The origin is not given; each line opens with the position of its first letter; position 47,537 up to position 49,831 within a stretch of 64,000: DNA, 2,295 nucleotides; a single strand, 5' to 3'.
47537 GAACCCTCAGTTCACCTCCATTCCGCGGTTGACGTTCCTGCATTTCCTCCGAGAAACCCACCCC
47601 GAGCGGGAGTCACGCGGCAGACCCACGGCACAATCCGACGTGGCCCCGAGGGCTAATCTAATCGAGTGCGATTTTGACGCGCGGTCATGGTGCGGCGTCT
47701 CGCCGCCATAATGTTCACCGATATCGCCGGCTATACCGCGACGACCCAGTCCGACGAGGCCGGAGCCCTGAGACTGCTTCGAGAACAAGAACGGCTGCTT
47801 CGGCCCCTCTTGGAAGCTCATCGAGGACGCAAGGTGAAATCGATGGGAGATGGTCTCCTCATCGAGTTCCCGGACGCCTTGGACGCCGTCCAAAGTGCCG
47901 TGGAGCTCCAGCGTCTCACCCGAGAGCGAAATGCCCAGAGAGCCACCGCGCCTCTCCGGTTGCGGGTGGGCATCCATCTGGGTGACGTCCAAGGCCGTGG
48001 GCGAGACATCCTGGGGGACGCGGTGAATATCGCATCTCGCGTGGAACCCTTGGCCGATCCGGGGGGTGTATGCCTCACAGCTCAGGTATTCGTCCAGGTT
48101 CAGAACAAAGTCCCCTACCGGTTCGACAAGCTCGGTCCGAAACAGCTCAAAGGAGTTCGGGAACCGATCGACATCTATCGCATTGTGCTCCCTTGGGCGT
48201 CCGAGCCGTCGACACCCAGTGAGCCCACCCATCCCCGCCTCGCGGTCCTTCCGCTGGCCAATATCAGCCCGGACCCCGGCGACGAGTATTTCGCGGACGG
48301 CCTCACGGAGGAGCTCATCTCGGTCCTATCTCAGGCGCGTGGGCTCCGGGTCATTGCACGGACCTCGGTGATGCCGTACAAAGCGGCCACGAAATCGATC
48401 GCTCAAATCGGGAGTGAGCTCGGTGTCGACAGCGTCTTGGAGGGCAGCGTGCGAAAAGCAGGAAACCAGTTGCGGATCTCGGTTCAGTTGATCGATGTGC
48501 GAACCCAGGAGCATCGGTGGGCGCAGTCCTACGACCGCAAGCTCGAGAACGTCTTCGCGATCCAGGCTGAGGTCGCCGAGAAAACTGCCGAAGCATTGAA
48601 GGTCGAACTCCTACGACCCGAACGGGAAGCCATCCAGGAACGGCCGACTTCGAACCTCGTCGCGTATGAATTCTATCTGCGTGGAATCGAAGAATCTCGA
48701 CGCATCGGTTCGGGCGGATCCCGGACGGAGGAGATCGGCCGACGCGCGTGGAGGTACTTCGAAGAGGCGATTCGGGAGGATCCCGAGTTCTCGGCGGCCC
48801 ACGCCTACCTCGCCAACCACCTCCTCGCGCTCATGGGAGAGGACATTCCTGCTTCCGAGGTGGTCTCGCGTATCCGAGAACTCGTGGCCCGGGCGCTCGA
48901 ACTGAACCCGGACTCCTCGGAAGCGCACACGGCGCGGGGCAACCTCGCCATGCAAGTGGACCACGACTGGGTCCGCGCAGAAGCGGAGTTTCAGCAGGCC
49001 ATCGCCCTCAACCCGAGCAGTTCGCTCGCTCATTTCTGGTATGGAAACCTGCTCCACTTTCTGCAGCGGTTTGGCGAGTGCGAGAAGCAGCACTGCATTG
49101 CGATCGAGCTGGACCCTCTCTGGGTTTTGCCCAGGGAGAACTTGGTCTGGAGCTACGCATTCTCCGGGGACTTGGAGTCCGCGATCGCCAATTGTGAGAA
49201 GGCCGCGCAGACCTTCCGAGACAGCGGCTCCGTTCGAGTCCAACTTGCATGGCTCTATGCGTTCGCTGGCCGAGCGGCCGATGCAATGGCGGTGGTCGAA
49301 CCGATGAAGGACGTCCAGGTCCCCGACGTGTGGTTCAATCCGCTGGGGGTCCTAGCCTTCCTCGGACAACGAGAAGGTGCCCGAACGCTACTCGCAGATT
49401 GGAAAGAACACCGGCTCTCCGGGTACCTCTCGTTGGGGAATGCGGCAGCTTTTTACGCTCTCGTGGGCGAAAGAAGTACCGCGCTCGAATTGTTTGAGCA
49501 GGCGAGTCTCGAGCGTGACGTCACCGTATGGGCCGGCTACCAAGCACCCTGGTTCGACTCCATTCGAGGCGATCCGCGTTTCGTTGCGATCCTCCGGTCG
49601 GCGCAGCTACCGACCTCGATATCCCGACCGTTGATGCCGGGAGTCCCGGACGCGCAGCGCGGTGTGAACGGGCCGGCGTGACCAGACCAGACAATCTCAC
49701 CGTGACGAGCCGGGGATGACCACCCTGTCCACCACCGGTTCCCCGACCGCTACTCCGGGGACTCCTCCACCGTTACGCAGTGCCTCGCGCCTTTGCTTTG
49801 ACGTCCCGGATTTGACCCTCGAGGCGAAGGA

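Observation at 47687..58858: Cluster of three class-III nucleotidyl cyclases (one fused to an AAA/STAND-TPR module) plus a standalone cNMP-binding protein and a tandem Lrp regulator in an archaeon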

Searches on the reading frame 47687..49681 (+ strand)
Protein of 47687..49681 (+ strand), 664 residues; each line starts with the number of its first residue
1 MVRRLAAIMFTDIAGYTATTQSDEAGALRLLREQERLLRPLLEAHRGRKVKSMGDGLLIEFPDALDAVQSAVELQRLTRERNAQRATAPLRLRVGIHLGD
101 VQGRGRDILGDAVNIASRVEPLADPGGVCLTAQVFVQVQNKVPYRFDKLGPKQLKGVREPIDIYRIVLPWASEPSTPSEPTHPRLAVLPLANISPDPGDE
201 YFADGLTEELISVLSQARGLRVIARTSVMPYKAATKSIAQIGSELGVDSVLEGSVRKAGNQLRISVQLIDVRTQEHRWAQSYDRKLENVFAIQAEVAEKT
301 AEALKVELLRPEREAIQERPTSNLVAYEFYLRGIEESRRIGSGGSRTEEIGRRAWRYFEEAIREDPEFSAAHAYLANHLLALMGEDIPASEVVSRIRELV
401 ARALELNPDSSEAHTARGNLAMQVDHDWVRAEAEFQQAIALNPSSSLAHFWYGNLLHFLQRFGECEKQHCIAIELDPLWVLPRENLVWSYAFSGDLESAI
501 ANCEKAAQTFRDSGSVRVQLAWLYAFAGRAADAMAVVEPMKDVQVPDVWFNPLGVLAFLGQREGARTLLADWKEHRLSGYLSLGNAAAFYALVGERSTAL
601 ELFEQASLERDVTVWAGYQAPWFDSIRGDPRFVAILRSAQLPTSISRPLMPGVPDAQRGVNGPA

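Call 3: search_protein_families(library=pfam, proteins=[window:47687-49681:+], max_evalue=0.01)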
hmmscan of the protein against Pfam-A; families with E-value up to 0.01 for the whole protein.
window:47687-49681:+ (664 aa): 8 families
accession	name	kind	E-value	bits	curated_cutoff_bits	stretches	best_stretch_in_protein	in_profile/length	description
PF00211.25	Guanylate_cyc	-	3.6e-15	56.5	21.9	1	7-165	10-180/183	Adenylate and Guanylate cyclase catalytic domain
PF14559.12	TPR_19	-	3.8e-14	53.2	25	1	493-540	4-51/68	Tetratricopeptide repeat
PF13431.12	TPR_17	-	8.3e-14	51.1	24.4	1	435-466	2-33/34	Tetratricopeptide repeat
PF13428.12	TPR_14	-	3.9e-07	30.6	23.5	0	486-521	7-42/44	Tetratricopeptide repeat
PF13414.12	TPR_11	-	6.5e-06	26.2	26.8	0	433-457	15-39/42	TPR repeat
PF07719.23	TPR_2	-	0.0003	21.1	27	0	426-444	15-33/34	Tetratricopeptide repeat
PF13432.12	TPR_16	-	0.00052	20.8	32.7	0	429-457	14-42/65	Tetratricopeptide repeat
PF13181.12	TPR_8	-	0.00094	19.6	25.7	0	485-507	6-28/34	Tetratricopeptide repeat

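Call 9: find_encoding_contigs(protein=window:47687-49681:+, flank=10000, max_places=4)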
Protein window:47687-49681:+ (664 aa): no gene with exactly this product is on record in the collection.

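Call 12: find_related_loci(query=window:47687-49681:+, collection=genome_contigs, flank=10000)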
Query window:47687-49681:+ (664 aa) in genome_contigs; peptide patterns used: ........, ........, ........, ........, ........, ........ (x = any residue, [..] = any of these).
315 stretches matched a pattern; 264 encode a relative of the query (tblastn E <= 1e-3); the best 80 are kept; 78 distinct loci.
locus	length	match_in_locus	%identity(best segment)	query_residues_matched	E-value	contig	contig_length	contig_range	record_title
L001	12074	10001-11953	64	1-654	0e+0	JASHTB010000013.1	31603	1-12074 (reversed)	MAG: Thermoplasmata archaeon isolate JOPF142 JOPF_A102_contig_14276, whole genome shotgun sequence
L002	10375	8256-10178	62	1-644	0e+0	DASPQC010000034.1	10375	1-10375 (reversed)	MAG TPA_asm: Thermoplasmata archaeon isolate SMAG_U12189 k141_1287782, whole genome shotgun sequence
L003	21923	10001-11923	62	8-648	0e+0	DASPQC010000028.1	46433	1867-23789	MAG TPA_asm: Thermoplasmata archaeon isolate SMAG_U12189 k141_659043, whole genome shotgun sequence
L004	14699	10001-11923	57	3-647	0e+0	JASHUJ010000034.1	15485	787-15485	MAG: Thermoplasmata archaeon isolate JOPF176 JOPF_N14C_contig_45635, whole genome shotgun sequence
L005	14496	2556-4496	47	1-652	3e-160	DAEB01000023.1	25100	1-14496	MAG TPA_asm: Thermoplasmata archaeon UBA184 UBA184_contig_9471, whole genome shotgun sequence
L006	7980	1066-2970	47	1-637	2e-159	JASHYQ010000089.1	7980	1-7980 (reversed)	MAG: Thermoplasmata archaeon isolate JOPF287 JOPF_A10C_contig_69627, whole genome shotgun sequence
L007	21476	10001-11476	51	170-652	5e-140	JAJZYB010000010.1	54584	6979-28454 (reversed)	MAG: Thermoplasmata archaeon isolate TL1-5.bin109 NODE_552_length_54584_cov_2.841379, whole genome shotgun sequence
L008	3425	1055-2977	43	1-644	1e-143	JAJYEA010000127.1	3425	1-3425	MAG: Thermoplasmata archaeon isolate DBS1-1.bin134 NODE_57678_length_3425_cov_2.066101, whole genome shotgun sequence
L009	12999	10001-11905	40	3-636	5e-138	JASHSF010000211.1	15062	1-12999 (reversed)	MAG: Nitrososphaerales archaeon isolate JOPF120 JOPF_AWAY_contig_1047596, whole genome shotgun sequence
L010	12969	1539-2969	52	174-648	2e-137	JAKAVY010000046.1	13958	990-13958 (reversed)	MAG: Thermoplasmata archaeon isolate YP4.bin26 NODE_6135_length_13958_cov_2.434170, whole genome shotgun sequence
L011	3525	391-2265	44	1-633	1e-141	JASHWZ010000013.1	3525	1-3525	MAG: Thermoplasmata archaeon isolate JOPF244 JOPF_A141_contig_6251, whole genome shotgun sequence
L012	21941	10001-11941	39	3-647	3e-135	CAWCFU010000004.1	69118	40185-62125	MAG: uncultured archaeon isolate MFD01231.bin.2.71 genome assembly, contig: contig_23227, whole genome shotgun sequence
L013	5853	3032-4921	40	3-636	3e-130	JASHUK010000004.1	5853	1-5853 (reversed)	MAG: Nitrososphaerales archaeon isolate JOPF177 JOPF_N06C_contig_2424, whole genome shotgun sequence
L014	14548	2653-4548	34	2-637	6e-116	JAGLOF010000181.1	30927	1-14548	MAG: bacterium isolate RS_7_18 ROV157_7.bin.18.fa_181, whole genome shotgun sequence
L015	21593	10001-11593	41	1-499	4e-115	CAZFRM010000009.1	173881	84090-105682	MAG TPA_asm: uncultured Roseivirgaceae bacterium isolate SRP344714_co2_393 genome assembly, contig: NODE_151_length_1738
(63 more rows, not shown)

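Call 19: search_protein_families(library=pfam, proteins=[L003:12451-13071:+, L003:12485-13471:+, L003:14004-14927:+, L003:14902-15774:+, L003:8538-9404:+, L003:5994-7586:+], max_evalue=0.001)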
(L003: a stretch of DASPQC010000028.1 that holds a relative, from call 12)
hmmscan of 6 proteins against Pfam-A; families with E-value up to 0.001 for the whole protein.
L003:12451-13071:+ (206 aa): 0 families

L003:12485-13471:+ (328 aa): 1 family
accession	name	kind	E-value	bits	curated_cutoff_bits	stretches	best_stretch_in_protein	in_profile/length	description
PF00248.27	Aldo_ket_red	-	4.6e-74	249.5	24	1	25-323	2-289/291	Aldo/keto reductase family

L003:14004-14927:+ (307 aa): 1 family
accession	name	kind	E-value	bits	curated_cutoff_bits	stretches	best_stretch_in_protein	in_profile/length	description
PF03328.21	HpcH_HpaI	-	3e-39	135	25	1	75-298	2-219/221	HpcH/HpaI aldolase/citrate lyase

L003:14902-15774:+ (290 aa): 2 families
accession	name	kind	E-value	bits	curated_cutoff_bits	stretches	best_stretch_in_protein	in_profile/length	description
PF01411.24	tRNA-synt_2c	-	2.4e-14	53.2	30.3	1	63-141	473-552/552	tRNA synthetases class II (A)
PF07973.19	tRNA_SAD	-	4.8e-11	42.9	24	1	238-281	1-44/44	Threonyl and Alanyl tRNA synthetase second additional domain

L003:8538-9404:+ (288 aa): 2 families
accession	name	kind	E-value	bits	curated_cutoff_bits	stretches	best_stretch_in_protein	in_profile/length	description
PF13273.12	DUF4064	-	0.00012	22.6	32.1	0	66-188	4-98/102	Protein of unknown function (DUF4064)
PF02405.21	MlaE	-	0.00081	19.5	22.5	1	147-189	162-204/212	Permease MlaE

L003:5994-7586:+ (530 aa): 5 families
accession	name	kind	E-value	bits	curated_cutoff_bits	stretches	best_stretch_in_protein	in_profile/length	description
PF01266.30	DAO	-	7.4e-50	170.9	27.9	1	34-355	1-314/353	FAD dependent oxidoreductase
PF12831.13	FAD_oxidored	-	3.3e-05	23.8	27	1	34-71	1-38/416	FAD dependent oxidoreductase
PF13450.12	NAD_binding_8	-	6.5e-05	23.6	21.9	1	37-71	1-34/68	NAD(P)-binding Rossmann-like domain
PF00890.30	FAD_binding_2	-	0.00044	20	20.4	0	34-71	1-38/414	FAD binding domain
PF01494.25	FAD_binding_3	-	0.00044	20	22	0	34-68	3-37/349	FAD binding domain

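Call 78: predict_structure(alignment_id=A3)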
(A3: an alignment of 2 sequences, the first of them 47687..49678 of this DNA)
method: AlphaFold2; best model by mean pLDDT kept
length: 664 residues; sequences in the alignment: 2
mean_pLDDT: 55.8   pTM: 0.45
mean pLDDT of the five models: 55.8, 55.2, 51.4, 51.0, 49.9
residues with pLDDT >= 90: 19; 70-90: 206; 50-70: 156; < 50: 283
segments of 3 or more residues with pLDDT < 50: 1-8, 16-22, 63-65, 94-262, 269-278, 286-321, 341-347, 384-386, 479-482, 546-549, 576-580, 645-664
pLDDT, mean of each block of 10 residues (from residue 1): 40 47 59 77 71 59 52 61 64 47 29 26 25 26 24 23 24 24 30 29 32 35 42 36 37 31 49 46 48 45 40 33 67 68 46 80 85 80 55 84 90 89 76 92 82 76 76 60 56 73 73 67 78 80 51 71 76 52 70 80 76 55 67 73 47 30 27
secondary structure, 60 per line:
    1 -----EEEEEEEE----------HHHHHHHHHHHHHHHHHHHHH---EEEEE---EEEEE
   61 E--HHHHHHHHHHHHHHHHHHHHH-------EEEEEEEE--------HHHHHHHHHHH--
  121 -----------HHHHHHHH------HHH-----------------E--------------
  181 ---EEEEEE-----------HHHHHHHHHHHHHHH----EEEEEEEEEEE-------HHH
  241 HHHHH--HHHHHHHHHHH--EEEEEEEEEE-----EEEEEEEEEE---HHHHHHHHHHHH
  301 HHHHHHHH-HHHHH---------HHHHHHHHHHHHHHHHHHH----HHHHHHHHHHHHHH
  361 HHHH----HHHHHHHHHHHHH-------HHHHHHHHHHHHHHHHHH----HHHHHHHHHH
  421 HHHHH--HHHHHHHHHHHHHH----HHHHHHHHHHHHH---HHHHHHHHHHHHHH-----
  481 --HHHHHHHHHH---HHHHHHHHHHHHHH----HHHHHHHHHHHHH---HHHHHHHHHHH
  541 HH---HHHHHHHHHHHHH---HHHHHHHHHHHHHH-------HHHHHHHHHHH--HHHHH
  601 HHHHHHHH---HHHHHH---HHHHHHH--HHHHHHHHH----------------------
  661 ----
elements in order (helices of 4 or more, strands of 3 or more residues): E6-13 H24-44 E48-52 E56-61 H64-84 E92-99 H108-118 H132-139 E184-189 H201-215 E220-230 H238-245 H248-258 E261-270 E276-285 H289-308 H310-314 H324-342 H347-364 H369-381 H389-406 H411-425 H428-441 H446-458 H462-475 H483-492 H496-509 H514-526 H530-542 H546-558 H562-575 H583-593 H596-608 H612-617 H621-627 H630-638

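Call 79: search_protein_families(library=padloc, proteins=[window:47687-49681:+], max_evalue=0.01)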
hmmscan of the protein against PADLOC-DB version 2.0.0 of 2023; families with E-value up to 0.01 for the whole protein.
window:47687-49681:+ (664 aa): 1 family
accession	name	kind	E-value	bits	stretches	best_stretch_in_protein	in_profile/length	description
PDLC00734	PycC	-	4.4e-07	27.3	1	2-121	186-322/374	Pycsar cyclase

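Call 80: search_protein_families(library=ncbifam, proteins=[window:47687-49681:+], max_evalue=0.001)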
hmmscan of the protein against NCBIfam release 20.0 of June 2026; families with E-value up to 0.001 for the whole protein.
window:47687-49681:+ (664 aa): 8 families
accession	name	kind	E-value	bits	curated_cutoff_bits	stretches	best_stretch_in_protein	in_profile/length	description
NF058673.1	LipAdnlyCyLipJMY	equivalog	1.4e-17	63.6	800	1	3-163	293-446/449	bifunctional lipase/adenylate cyclase LipJ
TIGR04510.1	mod_pep_cyc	subfamily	9.1e-16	57.5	400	2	3-101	3-100/814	putative peptide modification system cyclase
TIGR02521.1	type_IV_pilW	equivalog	5.2e-11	42.6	154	1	399-542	53-197/234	type IV pilus biogenesis/stability protein PilW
NF009037.0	PRK12370.1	equivalog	2.4e-10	39.4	589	1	179-594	118-521/553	HilA/EilA family virulence transcriptional regulator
TIGR02917.1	PEP_TPR_lipo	equivalog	4.6e-09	34.7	312.2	1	354-467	144-248/899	XrtA/PEP-CTERM system TPR-repeat protein PrsT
NF047558.1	TPR_END_plus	domain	6.5e-08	32.4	32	1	585-636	4-55/56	TPR end-of-group domain-containing protein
NF033762.1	social_mot_Tgl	equivalog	1.3e-06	28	225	1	396-542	51-198/252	social motility TPR repeat lipoprotein Tgl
TIGR00990.1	3a0801s09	subfamily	5.2e-05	22.1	757.25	1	398-515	352-468/615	mitochondrial import receptor subunit TOM70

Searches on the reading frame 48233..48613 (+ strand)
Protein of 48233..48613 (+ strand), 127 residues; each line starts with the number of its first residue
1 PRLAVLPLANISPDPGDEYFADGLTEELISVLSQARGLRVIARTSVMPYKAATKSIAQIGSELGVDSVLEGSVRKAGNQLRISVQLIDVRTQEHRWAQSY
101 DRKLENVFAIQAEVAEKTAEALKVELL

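Call 43: search_solved_structures(query=A1, max_evalue=10, show_alignments=2)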
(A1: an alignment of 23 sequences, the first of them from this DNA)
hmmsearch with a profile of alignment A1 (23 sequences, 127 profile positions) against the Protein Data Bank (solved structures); distinct sequences matched with E-value up to 10: 6.
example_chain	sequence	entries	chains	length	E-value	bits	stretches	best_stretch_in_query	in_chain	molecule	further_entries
1sr3_A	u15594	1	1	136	0.053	16.5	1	50-92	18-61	APO-CCME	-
8ce8_E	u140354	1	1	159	0.07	16.1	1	50-92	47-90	Cytochrome c-type biogenesis protein CcmE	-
9yfg_Hb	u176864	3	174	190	0.15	15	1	3-91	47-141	FlgO domain-containing protein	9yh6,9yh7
9yds_Ab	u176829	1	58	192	0.16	15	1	3-91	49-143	FlgO domain-containing protein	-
6b2w_A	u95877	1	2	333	1.4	11.9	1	61-114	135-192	Putative peptidyl-arginine deiminase family protein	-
6b10_A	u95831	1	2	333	1.4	11.9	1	61-114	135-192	Putative peptidyl-arginine deiminase family protein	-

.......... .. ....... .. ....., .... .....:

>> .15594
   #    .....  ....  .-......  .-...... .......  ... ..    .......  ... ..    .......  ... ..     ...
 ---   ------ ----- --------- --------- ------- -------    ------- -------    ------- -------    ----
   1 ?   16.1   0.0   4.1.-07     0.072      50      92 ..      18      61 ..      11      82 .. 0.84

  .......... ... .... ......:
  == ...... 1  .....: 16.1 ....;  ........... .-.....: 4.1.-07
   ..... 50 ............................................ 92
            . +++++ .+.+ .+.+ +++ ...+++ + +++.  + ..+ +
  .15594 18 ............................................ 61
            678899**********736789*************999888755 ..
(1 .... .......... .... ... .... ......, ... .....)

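Call 44: search_protein_families(library=pfam, alignment_id=A1, max_evalue=10)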
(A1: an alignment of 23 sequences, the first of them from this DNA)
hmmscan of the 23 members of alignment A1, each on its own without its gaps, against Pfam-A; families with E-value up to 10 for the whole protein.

A. member 1, seq(127 aa): 3 families
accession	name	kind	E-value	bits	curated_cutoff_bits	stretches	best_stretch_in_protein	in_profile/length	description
PF04052.18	TolB_N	-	0.0044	17.5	22.4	1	62-93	72-104/106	TolB amino-terminal domain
PF11684.13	DUF3280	-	0.015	16.1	30.1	1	54-101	69-117/138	Protein of unknown function (DUF2380)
PF17680.6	FlgO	-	0.054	13.8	22.6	1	52-92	75-115/130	FlgO protein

B. families by the number of members that match (of 23 scanned): 18 families
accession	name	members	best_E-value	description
PF17680.6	FlgO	18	3.1e-05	FlgO protein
PF04052.18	TolB_N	8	0.00024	TolB amino-terminal domain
PF16539.10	FlgT_M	4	0.001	Flagellar assembly protein T, middle domain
PF13036.11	LpoB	2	0.057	Peptidoglycan-synthase activator LpoB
PF11684.13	DUF3280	1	0.015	Protein of unknown function (DUF2380)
PF13590.11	DUF4136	1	0.03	Domain of unknown function (DUF4136)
PF09839.14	DUF2066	1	0.042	Uncharacterized protein conserved in bacteria (DUF2066)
PF14630.12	ORC5_C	1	0.051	Origin recognition complex (ORC) subunit 5 C-terminus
PF25000.1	DUF7779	1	0.094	Domain of unknown function (DUF7779)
PF19995.5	iSTAND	1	0.095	inactive STAND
PF05643.16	GNA1162-like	1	0.11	Putative lipoprotein GNA1162-like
PF03357.26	Snf7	1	0.11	Snf7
PF01902.24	Diphthami_syn_2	1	0.12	Diphthamide synthase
PF05768.20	Glrx-like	1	0.12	Glutaredoxin-like domain (DUF836)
PF08986.15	DUF1889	1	0.18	Domain of unknown function (DUF1889)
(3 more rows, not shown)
